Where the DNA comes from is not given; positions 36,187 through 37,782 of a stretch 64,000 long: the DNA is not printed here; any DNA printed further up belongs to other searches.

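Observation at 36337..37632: ABC permease fused to a complete DtxR-family repressor domain (YtgCR-like) in a Mn/Zn uptake operon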

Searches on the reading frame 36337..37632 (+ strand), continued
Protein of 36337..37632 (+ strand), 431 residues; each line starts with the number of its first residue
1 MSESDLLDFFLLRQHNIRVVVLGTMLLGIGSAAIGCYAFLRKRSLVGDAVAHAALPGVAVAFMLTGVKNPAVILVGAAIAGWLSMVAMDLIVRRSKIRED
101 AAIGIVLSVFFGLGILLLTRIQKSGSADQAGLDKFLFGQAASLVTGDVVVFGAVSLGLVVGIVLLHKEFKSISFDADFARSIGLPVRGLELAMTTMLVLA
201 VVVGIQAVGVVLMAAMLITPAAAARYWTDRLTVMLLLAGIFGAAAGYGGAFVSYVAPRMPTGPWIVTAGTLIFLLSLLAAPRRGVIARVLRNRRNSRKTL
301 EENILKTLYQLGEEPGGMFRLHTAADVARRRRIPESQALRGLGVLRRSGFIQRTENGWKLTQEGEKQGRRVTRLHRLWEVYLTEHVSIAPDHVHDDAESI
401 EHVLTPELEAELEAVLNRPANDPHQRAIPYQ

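Call 49: predict_structure(alignment_id=A3)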
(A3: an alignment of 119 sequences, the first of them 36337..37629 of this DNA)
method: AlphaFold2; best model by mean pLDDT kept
length: 431 residues; sequences in the alignment: 119
mean_pLDDT: 95.7   pTM: 0.90
mean pLDDT of the five models: 95.7, 95.0, 94.8, 94.5, 94.4
residues with pLDDT >= 90: 402; 70-90: 29; 50-70: 0; < 50: 0
segments of 3 or more residues with pLDDT < 50: none
pLDDT, mean of each block of 10 residues (from residue 1): 91 95 97 98 95 97 95 97 98 97 97 97 88 84 90 96 98 98 98 98 94 96 98 98 98 94 97 98 97 96 97 92 97 97 98 97 97 97 96 89 94 97 97 85
secondary structure, 60 per line:
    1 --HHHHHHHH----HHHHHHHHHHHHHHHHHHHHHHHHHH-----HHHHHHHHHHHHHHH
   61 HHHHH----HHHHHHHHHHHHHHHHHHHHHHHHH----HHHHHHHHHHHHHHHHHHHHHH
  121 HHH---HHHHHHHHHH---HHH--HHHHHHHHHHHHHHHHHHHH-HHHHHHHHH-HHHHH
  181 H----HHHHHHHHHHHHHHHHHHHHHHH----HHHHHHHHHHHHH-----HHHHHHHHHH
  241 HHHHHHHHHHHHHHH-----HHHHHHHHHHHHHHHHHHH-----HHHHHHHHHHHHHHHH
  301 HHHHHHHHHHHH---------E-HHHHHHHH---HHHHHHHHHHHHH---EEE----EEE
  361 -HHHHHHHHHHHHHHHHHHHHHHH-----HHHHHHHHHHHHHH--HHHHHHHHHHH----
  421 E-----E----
elements in order: H3-10 H15-40 H46-65 H70-94 H99-123 H127-136 H145-164 H166-174 H176-181 H186-208 H213-225 H231-255 H261-279 H285-312 H324-331 H335-347 E351-353 E358-360 H362-384 H390-403 H406-416

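Call 52: fold_search(model_id=the predicted structure, library=pdb)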
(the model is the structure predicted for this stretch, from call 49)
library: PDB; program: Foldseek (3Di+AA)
matches with E <= 10: 1184; with E <= 0.001: 80
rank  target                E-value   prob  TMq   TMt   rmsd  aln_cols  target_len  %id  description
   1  7kyp_D                6.4e-16  1.00  0.58  0.90   2.4       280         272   33  PsaBC from Streptococcus pneumoniae in complex with Fab (released 2021-08-25)
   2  7kyp_B                7.3e-16  1.00  0.59  0.89   2.6       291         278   33  PsaBC from Streptococcus pneumoniae in complex with Fab (released 2021-08-25)
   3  7kyp_J                8.9e-16  1.00  0.58  0.89   2.6       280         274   34  PsaBC from Streptococcus pneumoniae in complex with Fab (released 2021-08-25)
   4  7kyp_N                1.3e-15  1.00  0.59  0.89   2.6       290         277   32  PsaBC from Streptococcus pneumoniae in complex with Fab (released 2021-08-25)
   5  7kyp_F                1.5e-15  1.00  0.59  0.86   2.6       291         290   33  PsaBC from Streptococcus pneumoniae in complex with Fab (released 2021-08-25)
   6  7kyp_P                2.8e-15  1.00  0.58  0.90   2.5       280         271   34  PsaBC from Streptococcus pneumoniae in complex with Fab (released 2021-08-25)
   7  7kyp_H                3.6e-15  1.00  0.57  0.89   2.5       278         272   34  PsaBC from Streptococcus pneumoniae in complex with Fab (released 2021-08-25)
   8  7kyo_C                6.3e-14  1.00  0.55  0.90   2.5       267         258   33  PsaBC from Streptococcus pneumoniae in complex with Fab (released 2021-08-25)
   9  8pvt_B                1.9e-06  1.00  0.28  0.83   1.7       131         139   33  Manganese-dependent transcriptional repressor DR2539 complexed with cadmium (SAD 7 keV) (released 2024-05-08)
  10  8pw0_A                3.2e-06  1.00  0.28  0.84   1.7       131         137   34  Manganese-dependent transcriptional repressor DR2539 complexed with manganese and bound to dr1709 promotor (released 2024-05-08)
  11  8pvz_B                4.2e-06  1.00  0.28  0.82   1.7       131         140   33  Manganese-dependent transcriptional repressor DR2539 complexed with cadmium (released 2024-05-08)
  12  8pvz_A                5.0e-06  1.00  0.27  0.81   2.0       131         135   34  Manganese-dependent transcriptional repressor DR2539 complexed with cadmium (released 2024-05-08)
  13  8pvt_A                6.1e-06  1.00  0.27  0.82   1.9       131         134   34  Manganese-dependent transcriptional repressor DR2539 complexed with cadmium (SAD 7 keV) (released 2024-05-08)
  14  2qqb                  2.1e-05  1.00  0.27  0.53   2.2       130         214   29  Crystal Structure of DtxR(M10A C102D) Complexed with Nickel(II) (released 2007-10-30)
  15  5cvi_A                4.2e-05  1.00  0.27  0.54   2.1       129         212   26  Structure of the manganese regulator SloR (released 2015-08-12)
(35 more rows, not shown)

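Call 53: find_encoding_contigs(protein=P0261, flank=5000, max_places=2)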
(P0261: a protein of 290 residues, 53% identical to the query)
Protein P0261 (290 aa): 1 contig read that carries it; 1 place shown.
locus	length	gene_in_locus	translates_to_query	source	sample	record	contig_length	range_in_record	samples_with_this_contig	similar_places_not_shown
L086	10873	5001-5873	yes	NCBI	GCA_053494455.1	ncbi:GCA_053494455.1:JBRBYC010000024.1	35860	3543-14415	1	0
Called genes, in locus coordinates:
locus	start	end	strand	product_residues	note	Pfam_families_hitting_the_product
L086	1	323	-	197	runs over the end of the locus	PF00578:AhpC-TSA, PF08534:Redoxin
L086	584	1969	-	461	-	PF00291:PALP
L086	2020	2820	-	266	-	PF23023:Anti-Pycsar_Apyc1, PF00753:Lactamase_B, PF12706:Lactamase_B_2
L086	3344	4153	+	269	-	PF01297:ZnuA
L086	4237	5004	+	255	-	PF02463:SMC_N (faint), PF00005:ABC_tran, PF13304:AAA_21 (faint)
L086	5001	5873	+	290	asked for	PF00950:ABC-3, PF01032:FecCD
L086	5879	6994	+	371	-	PF00950:ABC-3, PF06969:HemN_C (faint)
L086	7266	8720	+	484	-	PF01116:F_bP_aldolase, PF08013:GatZ_KbaZ-like (faint)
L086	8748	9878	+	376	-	PF00534:Glycos_transf_1, PF13692:Glyco_trans_1_4, PF13524:Glyco_trans_1_2 (weak), PF20706:GT4-conflict (weak)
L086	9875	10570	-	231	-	-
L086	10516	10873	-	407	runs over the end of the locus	PF02463:SMC_N (weak), PF11398:DUF2813 (faint), PF13175:AAA_15, PF13304:AAA_21, PF13175:AAA_15 (weak)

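Call 54: find_encoding_contigs(protein=P0127, flank=5000, max_places=2)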
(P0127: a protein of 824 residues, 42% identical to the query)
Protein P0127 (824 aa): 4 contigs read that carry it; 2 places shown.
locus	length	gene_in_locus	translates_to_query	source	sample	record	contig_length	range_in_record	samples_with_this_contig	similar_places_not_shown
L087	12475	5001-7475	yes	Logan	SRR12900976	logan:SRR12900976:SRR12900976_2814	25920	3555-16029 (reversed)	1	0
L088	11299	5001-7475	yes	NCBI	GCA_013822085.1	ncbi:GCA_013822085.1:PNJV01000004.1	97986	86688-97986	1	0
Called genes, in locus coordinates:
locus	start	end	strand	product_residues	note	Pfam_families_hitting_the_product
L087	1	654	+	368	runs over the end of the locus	-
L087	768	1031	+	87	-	PF01197:Ribosomal_L31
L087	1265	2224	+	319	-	-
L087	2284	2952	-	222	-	PF01325:Fe_dep_repress (weak), PF02742:Fe_dep_repr_C, PF04023:FeoA (weak)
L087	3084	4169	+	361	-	PF01297:ZnuA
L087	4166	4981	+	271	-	PF00005:ABC_tran, PF02463:SMC_N (faint), PF13304:AAA_21 (faint)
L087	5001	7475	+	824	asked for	PF00950:ABC-3, PF01032:FecCD (weak), PF02742:Fe_dep_repr_C, PF00950:ABC-3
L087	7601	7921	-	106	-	PF00829:Ribosomal_L21p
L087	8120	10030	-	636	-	PF00009:GTP_EFTU, PF22042:EF-G_D2 (weak), PF03144:GTP_EFTU_D2, PF00679:EFG_C, PF21018:BipA_C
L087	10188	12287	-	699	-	-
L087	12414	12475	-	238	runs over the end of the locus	-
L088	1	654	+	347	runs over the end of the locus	-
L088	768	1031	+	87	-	PF01197:Ribosomal_L31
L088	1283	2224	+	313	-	-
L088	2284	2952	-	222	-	PF01325:Fe_dep_repress (weak), PF02742:Fe_dep_repr_C, PF04023:FeoA (weak)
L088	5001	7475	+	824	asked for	PF00950:ABC-3, PF01032:FecCD (weak), PF02742:Fe_dep_repr_C, PF00950:ABC-3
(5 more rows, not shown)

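Call 59: find_encoding_contigs(protein=P0001, flank=1000, max_places=3)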
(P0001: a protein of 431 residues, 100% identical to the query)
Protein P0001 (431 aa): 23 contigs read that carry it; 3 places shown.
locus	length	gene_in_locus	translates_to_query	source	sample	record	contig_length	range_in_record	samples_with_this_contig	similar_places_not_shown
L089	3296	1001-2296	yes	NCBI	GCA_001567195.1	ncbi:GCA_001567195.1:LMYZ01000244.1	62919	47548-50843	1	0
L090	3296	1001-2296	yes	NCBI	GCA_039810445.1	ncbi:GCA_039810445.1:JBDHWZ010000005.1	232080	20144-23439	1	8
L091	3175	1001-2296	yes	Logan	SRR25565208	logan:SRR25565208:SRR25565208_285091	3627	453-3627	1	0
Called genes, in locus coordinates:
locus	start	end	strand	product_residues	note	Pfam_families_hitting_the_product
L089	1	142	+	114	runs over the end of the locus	PF01297:ZnuA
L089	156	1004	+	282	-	PF13481:AAA_25 (faint), PF00005:ABC_tran, PF02463:SMC_N (faint), PF13304:AAA_21 (faint)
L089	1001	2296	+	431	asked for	PF00950:ABC-3, PF01032:FecCD (weak), PF02742:Fe_dep_repr_C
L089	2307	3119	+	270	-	PF13557:Phenol_MetA_deg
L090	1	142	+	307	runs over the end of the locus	PF01297:ZnuA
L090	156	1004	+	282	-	PF13481:AAA_25 (faint), PF00005:ABC_tran, PF02463:SMC_N (faint), PF13304:AAA_21 (faint)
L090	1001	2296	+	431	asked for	PF00950:ABC-3, PF01032:FecCD (weak), PF02742:Fe_dep_repr_C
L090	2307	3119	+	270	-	PF13557:Phenol_MetA_deg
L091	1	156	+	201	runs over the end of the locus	?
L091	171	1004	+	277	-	PF13481:AAA_25 (faint), PF00005:ABC_tran, PF02463:SMC_N (faint), PF13304:AAA_21 (faint)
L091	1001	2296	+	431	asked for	PF00950:ABC-3, PF01032:FecCD (weak), PF02742:Fe_dep_repr_C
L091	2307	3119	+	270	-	PF13557:Phenol_MetA_deg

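Call 60: find_encoding_contigs(protein=P0173, flank=5000, max_places=1)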
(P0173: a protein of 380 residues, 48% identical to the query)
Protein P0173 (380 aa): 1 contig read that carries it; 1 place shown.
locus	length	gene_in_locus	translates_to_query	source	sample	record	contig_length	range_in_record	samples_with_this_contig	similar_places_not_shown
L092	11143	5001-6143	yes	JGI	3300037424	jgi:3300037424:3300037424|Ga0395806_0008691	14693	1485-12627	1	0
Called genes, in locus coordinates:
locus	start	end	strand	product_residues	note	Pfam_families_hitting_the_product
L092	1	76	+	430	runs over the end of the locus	PF00263:Secretin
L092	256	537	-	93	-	-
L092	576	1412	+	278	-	PF01297:ZnuA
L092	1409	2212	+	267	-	PF00005:ABC_tran, PF02463:SMC_N (faint), PF13304:AAA_21 (weak)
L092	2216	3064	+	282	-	PF00950:ABC-3, PF01032:FecCD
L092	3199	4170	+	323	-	PF01297:ZnuA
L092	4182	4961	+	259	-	PF00005:ABC_tran, PF02463:SMC_N (faint), PF13304:AAA_21 (weak)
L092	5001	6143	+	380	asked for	PF00950:ABC-3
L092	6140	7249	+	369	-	PF00950:ABC-3, PF01032:FecCD (weak)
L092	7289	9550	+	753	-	PF01433:Peptidase_M1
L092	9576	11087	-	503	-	-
